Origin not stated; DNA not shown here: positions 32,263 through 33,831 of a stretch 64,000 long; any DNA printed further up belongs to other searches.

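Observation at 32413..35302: HhH + PD-(D/E)xK nuclease gene with an IS256 element inserted in its promoter region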

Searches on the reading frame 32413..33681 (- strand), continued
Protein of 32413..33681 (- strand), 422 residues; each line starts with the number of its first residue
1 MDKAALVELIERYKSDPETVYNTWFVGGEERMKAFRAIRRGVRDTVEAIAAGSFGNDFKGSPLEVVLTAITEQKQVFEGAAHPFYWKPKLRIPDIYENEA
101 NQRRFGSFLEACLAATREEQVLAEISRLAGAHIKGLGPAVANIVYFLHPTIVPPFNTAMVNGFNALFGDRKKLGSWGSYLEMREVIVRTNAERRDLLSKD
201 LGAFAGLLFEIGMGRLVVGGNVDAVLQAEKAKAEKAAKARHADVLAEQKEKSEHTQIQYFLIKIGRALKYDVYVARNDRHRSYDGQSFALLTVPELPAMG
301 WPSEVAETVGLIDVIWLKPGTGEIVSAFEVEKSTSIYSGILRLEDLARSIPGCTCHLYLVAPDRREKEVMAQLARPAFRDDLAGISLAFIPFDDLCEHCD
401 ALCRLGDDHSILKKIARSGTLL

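Call 12: find_related_loci(query=window:32413-33681:-, collection=genome_contigs, flank=6000)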
Query window:32413-33681:- (422 aa) in genome_contigs; peptide patterns used: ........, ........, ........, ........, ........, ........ (x = any residue, [..] = any of these).
598 stretches matched a pattern (row limit reached: there are more); 554 encode a relative of the query (tblastn E <= 1e-3); the best 80 are kept; 80 distinct loci.
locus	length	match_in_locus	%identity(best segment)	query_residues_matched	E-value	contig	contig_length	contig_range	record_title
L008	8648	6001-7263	86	1-421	0e+0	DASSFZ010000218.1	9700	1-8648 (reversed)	MAG TPA_asm: Anaerolineae bacterium isolate SMAG_U1019 k141_138337, whole genome shotgun sequence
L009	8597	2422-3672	87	1-417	0e+0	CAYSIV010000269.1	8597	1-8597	MAG TPA_asm: uncultured Anaerolineales bacterium isolate SRP119689_co1_311 genome assembly, contig: NODE_13037_length_85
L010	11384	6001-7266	81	1-422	0e+0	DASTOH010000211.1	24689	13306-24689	MAG TPA_asm: Anaerolineales bacterium isolate SMAG_U2165 k141_2110689, whole genome shotgun sequence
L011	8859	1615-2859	80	1-415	0e+0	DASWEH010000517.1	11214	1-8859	MAG TPA_asm: Anaerolineales bacterium isolate SMAG_U2757 k141_246896, whole genome shotgun sequence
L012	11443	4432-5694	81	1-421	0e+0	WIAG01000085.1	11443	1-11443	MAG: Nitrospira sp. CR1.2 NODE_2684_length_11443_cov_26.1251, whole genome shotgun sequence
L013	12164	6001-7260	78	1-420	0e+0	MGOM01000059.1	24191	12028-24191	MAG: Chloroflexi bacterium RBG_19FT_COMBO_62_14 rbg_19ft_combo_scaffold_2344, whole genome shotgun sequence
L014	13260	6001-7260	81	1-420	0e+0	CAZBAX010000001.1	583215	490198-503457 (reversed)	MAG TPA_asm: uncultured Anaerolinea sp. isolate SRP287051_co2_135 genome assembly, contig: NODE_5_length_583215_cov_23.7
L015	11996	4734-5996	81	1-421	0e+0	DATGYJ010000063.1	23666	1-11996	MAG TPA_asm: Anaerolineales bacterium isolate SMAG_U10632 k141_251338, whole genome shotgun sequence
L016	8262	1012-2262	78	1-417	0e+0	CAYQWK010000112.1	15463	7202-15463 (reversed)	MAG TPA_asm: uncultured Bifidobacteriaceae bacterium isolate SRP257259_co1_135 genome assembly, contig: NODE_4948_length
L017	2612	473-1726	78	1-418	0e+0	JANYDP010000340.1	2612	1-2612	MAG: Verrucomicrobia bacterium isolate 336R_metabinner_71_sub 336R_k141_1725568, whole genome shotgun sequence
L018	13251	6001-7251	77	1-417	0e+0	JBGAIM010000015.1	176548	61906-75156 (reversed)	MAG: Limisphaerales bacterium isolate MAG_AAO_H125.05 AAOH125-5_opera_contig_378, whole genome shotgun sequence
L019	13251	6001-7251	77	1-417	0e+0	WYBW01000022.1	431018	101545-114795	MAG: Verrucomicrobiia bacterium isolate VER1 k127_75469, whole genome shotgun sequence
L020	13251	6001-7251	77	1-417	0e+0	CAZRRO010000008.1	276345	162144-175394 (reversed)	MAG TPA_asm: uncultured Verrucomicrobiota bacterium isolate SRP302895_co1_249 genome assembly, contig: NODE_61_length_27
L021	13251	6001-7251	76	1-417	0e+0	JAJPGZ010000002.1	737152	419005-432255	MAG: Spartobacteria bacterium isolate Centralia_MAG_126 k107_6669958, whole genome shotgun sequence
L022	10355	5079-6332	78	1-418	0e+0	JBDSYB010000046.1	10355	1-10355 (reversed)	MAG: Verrucomicrobiota bacterium isolate cluster1_bin.665 k127_2362056, whole genome shotgun sequence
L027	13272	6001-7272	75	1-420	0e+0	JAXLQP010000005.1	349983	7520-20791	MAG: Blastocatellia bacterium isolate STL-ACI6 C1.198.fa-5, whole genome shotgun sequence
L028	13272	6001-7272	75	1-420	0e+0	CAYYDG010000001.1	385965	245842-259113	MAG TPA_asm: uncultured Heliomicrobium sp. isolate binchicken_co276_100 genome assembly, contig: NODE_8_length_385965_co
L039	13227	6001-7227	71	9-417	0e+0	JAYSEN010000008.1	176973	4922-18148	MAG: Undibacterium sp. isolate ZZ2_ZZA248_bin.51 NODE_91_length_176973_cov_15.668507, whole genome shotgun sequence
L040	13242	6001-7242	74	1-417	0e+0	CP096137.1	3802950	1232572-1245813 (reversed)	MAG: Elusimicrobiota bacterium isolate JAD_PAG50586_1 chromosome, complete genome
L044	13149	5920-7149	71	8-417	0e+0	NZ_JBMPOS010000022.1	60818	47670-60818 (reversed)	Undibacterium sp. Di27W NODE_22_length_60818_cov_36.042971_22, whole genome shotgun sequence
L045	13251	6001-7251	67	1-417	0e+0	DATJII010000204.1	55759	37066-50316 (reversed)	MAG TPA_asm: Candidatus Limnocylindria bacterium isolate SMAG_U15534 k141_9928139, whole genome shotgun sequence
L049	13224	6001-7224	67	9-417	0e+0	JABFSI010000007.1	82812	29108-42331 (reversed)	MAG: Sideroxydans sp. isolate WB-IL-08 seq_82, whole genome shotgun sequence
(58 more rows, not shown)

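Call 15: search_protein_representatives(protein=window:32413-33681:-)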
Query: 422 residues. Proteins with E-value up to 0.001 (for the whole library): 1800; up to 1e-10: 995; up to 1e-30: 142. The best 150 are listed.
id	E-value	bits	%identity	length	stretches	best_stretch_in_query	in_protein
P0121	3.2e-197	671.9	73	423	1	4-417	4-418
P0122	1.4e-167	574.3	74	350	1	67-417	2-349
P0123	1.4e-117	409.6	50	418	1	8-417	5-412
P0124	8.1e-114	397.2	49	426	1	8-418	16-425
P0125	1.2e-113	396.6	78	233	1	159-390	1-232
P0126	3.3e-111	388.6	49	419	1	8-416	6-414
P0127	2.4e-107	375.8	48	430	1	9-417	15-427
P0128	8.0e-104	364.3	54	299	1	5-298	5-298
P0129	9.0e-102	357.5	63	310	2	6-232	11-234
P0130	2.7e-95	336.2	45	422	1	1-416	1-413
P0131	4.6e-93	328.8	42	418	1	5-416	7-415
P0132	1.1e-88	314.4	66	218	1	6-217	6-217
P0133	1.8e-86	307.1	60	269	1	6-242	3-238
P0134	1.1e-85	304.5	71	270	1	32-239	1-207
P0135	1.4e-83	297.6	48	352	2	10-276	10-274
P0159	1.2e-60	222.1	51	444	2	206-417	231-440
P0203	7.9e-41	156.8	45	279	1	149-361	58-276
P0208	3.5e-40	154.7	43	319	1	178-417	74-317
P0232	8.0e-35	137.0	44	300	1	20-197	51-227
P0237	7.0e-34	133.9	30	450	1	30-396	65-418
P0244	6.6e-33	130.7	45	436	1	41-216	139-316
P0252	6.5e-32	127.4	41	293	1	228-418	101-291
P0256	3.1e-31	125.2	45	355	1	235-395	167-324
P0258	3.9e-31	124.9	49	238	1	49-174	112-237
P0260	5.2e-31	124.4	37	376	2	5-93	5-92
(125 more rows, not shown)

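Call 25: search_protein_families(library=pfam, proteins=[L039:238-2433:-, L049:10067-11338:+, L028:5325-5987:+, L044:7200-10322:-, L049:8806-10113:+, L045:9783-11252:+, L040:10824-11441:-, L040:4882-5289:-, L027:7325-7870:+, L018:5021-5482:-], max_evalue=0.001)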
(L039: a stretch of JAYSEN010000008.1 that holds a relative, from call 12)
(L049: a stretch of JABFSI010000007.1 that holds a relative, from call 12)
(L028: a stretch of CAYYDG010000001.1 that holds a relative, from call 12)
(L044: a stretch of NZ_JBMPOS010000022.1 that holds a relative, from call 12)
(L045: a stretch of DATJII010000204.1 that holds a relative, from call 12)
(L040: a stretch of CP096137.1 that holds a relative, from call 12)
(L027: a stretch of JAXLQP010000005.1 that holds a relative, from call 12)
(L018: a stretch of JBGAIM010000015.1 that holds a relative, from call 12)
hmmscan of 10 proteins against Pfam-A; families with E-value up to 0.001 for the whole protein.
L039:238-2433:- (731 aa): 4 families
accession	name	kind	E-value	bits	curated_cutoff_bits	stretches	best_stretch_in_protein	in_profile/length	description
PF00122.25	E1-E2_ATPase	-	9.1e-55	185.4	28.1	1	223-404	2-181/181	E1-E2 ATPase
PF00702.32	Hydrolase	-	1.6e-29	104.1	26.4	1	422-639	3-191/191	haloacid dehalogenase-like hydrolase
PF00403.32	HMA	-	2e-05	25.3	24.8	1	33-77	1-45/62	Heavy-metal-associated domain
PF08282.18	Hydrolase_3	-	0.00088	19.5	20.9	0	621-657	205-240/255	haloacid dehalogenase-like hydrolase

L049:10067-11338:+ (423 aa): 2 families
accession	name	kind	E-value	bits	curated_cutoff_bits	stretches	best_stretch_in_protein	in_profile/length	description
PF16576.10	HlyD_D23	-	7.1e-51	172.9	30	1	107-338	2-214/214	Barrel-sandwich domain of CusB or HlyD membrane-fusion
PF13437.12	HlyD_3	-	3.3e-22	79.7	22.2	1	234-331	1-102/106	HlyD family secretion protein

L028:5325-5987:+ (220 aa): 15 families
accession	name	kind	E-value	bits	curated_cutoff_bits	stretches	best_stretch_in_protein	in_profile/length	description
PF13649.12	Methyltransf_25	-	3.3e-24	85.8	27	1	52-148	1-97/97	Methyltransferase domain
PF08241.18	Methyltransf_11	-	1.2e-20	74.3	21.2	1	53-150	1-93/95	Methyltransferase domain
PF13847.12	Methyltransf_31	-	2.1e-19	70.1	27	1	47-156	2-113/145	Methyltransferase domain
PF01209.24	Ubie_methyltran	-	7.3e-17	61.9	20.1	1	38-165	37-164/233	ubiE/COQ5 methyltransferase family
PF08242.18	Methyltransf_12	-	5.8e-16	59.4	30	1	53-149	1-97/98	Methyltransferase domain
PF05175.20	MTS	-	1.2e-09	38.5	23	1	40-152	23-138/170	Methyltransferase small domain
PF13489.12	Methyltransf_23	-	2.6e-08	34.2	27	1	37-160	10-124/164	Methyltransferase domain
PF06325.19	PrmA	-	6.6e-07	29.5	22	1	43-150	156-256/296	Ribosomal protein L11 methyltransferase (PrmA)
PF00891.24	Methyltransf_2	-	4.9e-06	26.5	22.3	1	37-169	51-181/210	O-methyltransferase domain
PF20922.3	Anamorsin_N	-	7.7e-05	22.9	27.1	1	111-153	47-88/163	Anamorsin, N-terminal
PF02353.26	CMAS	-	8.5e-05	22.4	27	1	39-161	53-173/273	Mycolic acid cyclopropane synthetase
PF07021.18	MetW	-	8.7e-05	22.7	21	1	43-143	8-101/193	Methionine biosynthesis protein MetW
PF01170.24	UPF0020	-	0.00011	22.5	22.3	0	38-122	18-128/197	RMKL-like, methyltransferase domain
PF02390.23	Methyltransf_4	-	0.00011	22.2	24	0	52-96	5-49/173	Putative methyltransferase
PF01135.25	PCMT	-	0.00091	19.5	20.3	0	36-98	61-124/210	Protein-L-isoaspartate(D-aspartate) O-methyltransferase (PCMT)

L044:7200-10322:- (1040 aa): 1 family
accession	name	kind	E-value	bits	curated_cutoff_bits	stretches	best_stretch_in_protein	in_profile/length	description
PF00873.25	ACR_tran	-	3e-241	803.6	28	1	6-1035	2-1020/1021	AcrB/AcrD/AcrF family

L049:8806-10113:+ (435 aa): 1 family
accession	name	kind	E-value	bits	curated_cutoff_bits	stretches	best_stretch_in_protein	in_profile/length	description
PF02321.23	OEP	-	5e-40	137.7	22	2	246-424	2-187/187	Outer membrane efflux protein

L045:9783-11252:+ (489 aa): 3 families
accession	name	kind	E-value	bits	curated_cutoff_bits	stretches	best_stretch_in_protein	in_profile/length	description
PF07732.21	Cu-oxidase_3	-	8.3e-38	129.6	21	1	112-215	14-118/119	Multicopper oxidase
PF07731.20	Cu-oxidase_2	-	1.1e-25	90.4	20.4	1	239-354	5-131/137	Multicopper oxidase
PF00394.28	Cu-oxidase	-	2.4e-06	28.2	21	1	249-345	36-138/157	Multicopper oxidase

L040:10824-11441:- (205 aa): 5 families
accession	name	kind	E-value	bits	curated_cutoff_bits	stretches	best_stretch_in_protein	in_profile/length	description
PF04542.20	Sigma70_r2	-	1.5e-14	53.9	24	1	44-104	9-71/71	Sigma-70 region 2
PF08281.18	Sigma70_r4_2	-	1.7e-14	53.6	25.7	1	144-195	3-54/54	Sigma-70, region 4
PF04545.22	Sigma70_r4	-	4.7e-11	42.5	24.1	1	148-197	1-50/50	Sigma-70, region 4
PF22943.2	HTH_68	-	1.2e-05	25.3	27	1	157-185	8-35/45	Putative helix-turn-helix domain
PF13384.12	HTH_23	-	0.00077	19.6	24.6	0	157-190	8-40/50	Homeodomain-like domain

L040:4882-5289:- (135 aa): 3 families
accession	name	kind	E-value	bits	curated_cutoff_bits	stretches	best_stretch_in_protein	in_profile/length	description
PF13411.12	MerR_1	-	3.5e-17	62.7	21.6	1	6-72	2-67/69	MerR HTH family regulatory protein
PF09278.17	MerR-DNA-bind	-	1.4e-14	54.9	25.4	1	49-112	2-65/65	MerR, DNA binding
PF00376.29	MerR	-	1e-10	41.7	28.2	1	6-43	1-38/38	MerR family regulatory protein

L027:7325-7870:+ (181 aa): 4 families
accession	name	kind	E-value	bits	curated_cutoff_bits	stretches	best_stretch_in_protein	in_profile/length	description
PF08534.16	Redoxin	-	2.5e-13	50.5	26.6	1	56-170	26-144/148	Redoxin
PF00578.27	AhpC-TSA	-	3e-13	50.2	26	1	54-159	21-123/124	AhpC/TSA family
PF13905.12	Thioredoxin_8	-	2.2e-11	44.4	27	1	58-156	1-93/94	Thioredoxin-like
PF00085.26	Thioredoxin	-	7.1e-09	36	23.5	1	57-108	17-67/103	Thioredoxin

L018:5021-5482:- (153 aa): 0 families

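Call 28: predict_structure(alignment_id=A2)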
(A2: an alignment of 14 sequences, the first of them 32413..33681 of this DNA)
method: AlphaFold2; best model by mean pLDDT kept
length: 422 residues; sequences in the alignment: 14
mean_pLDDT: 87.3   pTM: 0.57
mean pLDDT of the five models: 87.3, 86.2, 83.3, 82.5, 82.4
residues with pLDDT >= 90: 208; 70-90: 190; 50-70: 21; < 50: 3
segments of 3 or more residues with pLDDT < 50: 420-422
pLDDT, mean of each block of 10 residues (from residue 1): 82 91 78 90 96 86 90 83 69 82 95 95 94 86 95 93 93 92 94 88 94 88 82 78 75 90 96 91 90 86 86 93 93 82 87 85 89 78 78 93 89 82 36
secondary structure, 60 per line:
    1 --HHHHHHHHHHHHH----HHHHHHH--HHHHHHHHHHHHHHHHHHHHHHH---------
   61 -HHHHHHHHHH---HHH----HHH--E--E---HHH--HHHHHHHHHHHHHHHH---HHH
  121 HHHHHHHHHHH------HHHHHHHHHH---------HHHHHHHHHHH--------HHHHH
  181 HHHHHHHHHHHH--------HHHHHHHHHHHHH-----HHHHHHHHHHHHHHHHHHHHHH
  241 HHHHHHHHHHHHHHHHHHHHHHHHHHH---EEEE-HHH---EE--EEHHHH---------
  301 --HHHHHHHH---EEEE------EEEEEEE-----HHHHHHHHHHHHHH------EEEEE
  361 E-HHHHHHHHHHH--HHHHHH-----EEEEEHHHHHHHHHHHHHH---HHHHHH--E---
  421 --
elements in order: H3-15 H20-26 H29-51 H62-71 H99-114 H118-131 H138-147 H157-167 H176-192 H201-213 H219-267 E271-274 H288-291 H303-310 E314-317 E324-330 H336-349 E356-361 H363-373 H376-381 E387-391 H392-405 H409-414

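Call 33: fold_search(model_id=the predicted structure, library=pdb)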
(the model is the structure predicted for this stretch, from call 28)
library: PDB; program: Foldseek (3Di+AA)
matches with E <= 10: 616; with E <= 0.001: 0
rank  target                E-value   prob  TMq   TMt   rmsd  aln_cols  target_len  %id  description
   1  9ibq_A                1.9e-02  0.60  0.17  0.23  22.4       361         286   10  Structure of BstEII with DNA substrate (released 2026-03-04)
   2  8dwf_A                9.0e-02  0.72  0.20  0.23  13.2       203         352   14  Glycosylase MutY variant E43S in complex with DNA containing d(8-oxo-G) paired with substrate adenine (released 2023-08-09)
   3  6u7t_A                9.9e-02  0.69  0.20  0.23  12.8       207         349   14  MutY adenine glycosylase bound to DNA containing a transition state analog (1N) paired with d(8-oxo-G) (released 2019-10-02)
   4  6q0c_A                1.7e-01  0.69  0.18  0.20   9.4       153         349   13  MutY adenine glycosylase bound to DNA containing a transition state analog (1N) paired with undamaged dG (released 2019-08-28)
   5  5kn8_A                1.9e-01  0.54  0.19  0.30  13.4       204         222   17  MutY N-terminal domain in complex with undamaged DNA (released 2017-02-08)
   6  4zsf_A                2.4e-01  0.33  0.18  0.26  15.2       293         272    8  Crystal structure of pre-specific restriction endonuclease BsaWI-DNA complex (released 2015-10-07)
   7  8z4i_B                2.7e-01  0.80  0.14  0.15   4.8       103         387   17  crystal structure of Cdn1 in complex with cA3 (released 2026-02-04)
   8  7ohq_b                4.1e-01  0.10  0.16  0.13  23.7       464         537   10  Nog1-TAP associated immature ribosomal particle population C from S. cerevisiae (released 2021-11-03)
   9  4rz3_A                5.0e-01  0.54  0.13  0.21   7.4       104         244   13  Crystal structure of the MinD-like ATPase FlhG (released 2015-03-04)
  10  1vrl_A                5.3e-01  0.35  0.19  0.23  13.0       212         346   15  MutY adenine glycosylase in complex with DNA and soaked adenine free base (released 2005-03-22)
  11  6n8k_b                6.4e-01  0.08  0.16  0.12  24.6       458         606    9  Cryo-EM structure of early cytoplasmic-immediate (ECI) pre-60S ribosomal subunit (released 2019-03-13)
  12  8q3b_E                6.8e-01  0.80  0.21  0.39   6.8       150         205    8  The closed state of the ASFV apo-RNA polymerase (released 2024-02-14)
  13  9u49_A                6.8e-01  0.63  0.14  0.15   5.0       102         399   16  crystal structure of Cdn1 in complex with cA4 (released 2026-02-04)
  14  7of1_b                7.1e-01  0.08  0.17  0.15  23.3       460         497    9  Nog1-TAP associated immature ribosomal particle population A from S. cerevisiae (released 2021-11-03)
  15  4bxo_B                7.8e-01  0.41  0.17  0.32   7.9       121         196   14  Architecture and DNA recognition elements of the Fanconi anemia FANCM- FAAP24 complex (released 2013-08-28)
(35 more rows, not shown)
